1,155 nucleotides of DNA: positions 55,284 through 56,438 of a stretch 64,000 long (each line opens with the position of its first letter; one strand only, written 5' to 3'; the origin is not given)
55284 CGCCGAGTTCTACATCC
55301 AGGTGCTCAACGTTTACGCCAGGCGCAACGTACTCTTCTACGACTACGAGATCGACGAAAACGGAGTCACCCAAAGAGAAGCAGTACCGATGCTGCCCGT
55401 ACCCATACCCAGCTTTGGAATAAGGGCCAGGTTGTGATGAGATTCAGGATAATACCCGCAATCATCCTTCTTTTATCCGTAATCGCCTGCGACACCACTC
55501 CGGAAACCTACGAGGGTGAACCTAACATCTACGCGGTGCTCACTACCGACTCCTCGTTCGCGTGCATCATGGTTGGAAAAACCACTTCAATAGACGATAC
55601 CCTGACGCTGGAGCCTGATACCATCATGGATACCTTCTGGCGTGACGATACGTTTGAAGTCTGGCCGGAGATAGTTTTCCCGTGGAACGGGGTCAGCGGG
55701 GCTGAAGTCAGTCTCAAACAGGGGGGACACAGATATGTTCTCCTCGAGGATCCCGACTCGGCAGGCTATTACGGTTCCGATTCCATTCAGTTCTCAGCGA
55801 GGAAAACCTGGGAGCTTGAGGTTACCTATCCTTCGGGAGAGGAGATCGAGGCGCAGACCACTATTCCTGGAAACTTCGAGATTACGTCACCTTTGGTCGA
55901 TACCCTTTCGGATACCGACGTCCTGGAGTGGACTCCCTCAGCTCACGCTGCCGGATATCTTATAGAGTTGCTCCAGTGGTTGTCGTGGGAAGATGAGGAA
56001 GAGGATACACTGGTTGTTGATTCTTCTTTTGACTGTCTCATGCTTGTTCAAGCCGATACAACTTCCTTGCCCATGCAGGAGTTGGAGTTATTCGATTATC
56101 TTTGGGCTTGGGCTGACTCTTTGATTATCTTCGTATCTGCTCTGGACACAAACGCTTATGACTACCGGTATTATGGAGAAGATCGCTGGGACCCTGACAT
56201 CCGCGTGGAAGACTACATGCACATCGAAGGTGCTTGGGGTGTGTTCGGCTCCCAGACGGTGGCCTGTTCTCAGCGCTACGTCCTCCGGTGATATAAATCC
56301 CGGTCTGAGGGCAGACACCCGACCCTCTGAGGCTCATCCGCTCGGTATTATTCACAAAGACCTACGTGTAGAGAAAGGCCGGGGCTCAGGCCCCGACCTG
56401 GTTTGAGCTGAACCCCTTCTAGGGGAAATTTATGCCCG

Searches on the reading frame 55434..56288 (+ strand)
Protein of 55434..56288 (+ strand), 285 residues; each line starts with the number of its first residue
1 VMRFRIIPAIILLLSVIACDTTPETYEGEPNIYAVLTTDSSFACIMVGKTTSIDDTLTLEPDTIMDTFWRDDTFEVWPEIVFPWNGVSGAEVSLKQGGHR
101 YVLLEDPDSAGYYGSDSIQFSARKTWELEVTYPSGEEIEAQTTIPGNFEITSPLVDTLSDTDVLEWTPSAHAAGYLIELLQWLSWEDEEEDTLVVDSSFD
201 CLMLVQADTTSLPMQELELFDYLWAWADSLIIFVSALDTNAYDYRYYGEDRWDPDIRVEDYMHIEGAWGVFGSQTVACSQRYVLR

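Call 7: search_protein_families(library=pfam, proteins=[window:55434-56288:+], max_evalue=0.01)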
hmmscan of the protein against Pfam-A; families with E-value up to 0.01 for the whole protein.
window:55434-56288:+ (285 aa): 1 family
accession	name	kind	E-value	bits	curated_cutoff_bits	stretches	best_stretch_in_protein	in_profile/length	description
PF14054.11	DUF4249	-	1.9e-07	31.4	28.5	1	86-168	50-125/269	Domain of unknown function (DUF4249)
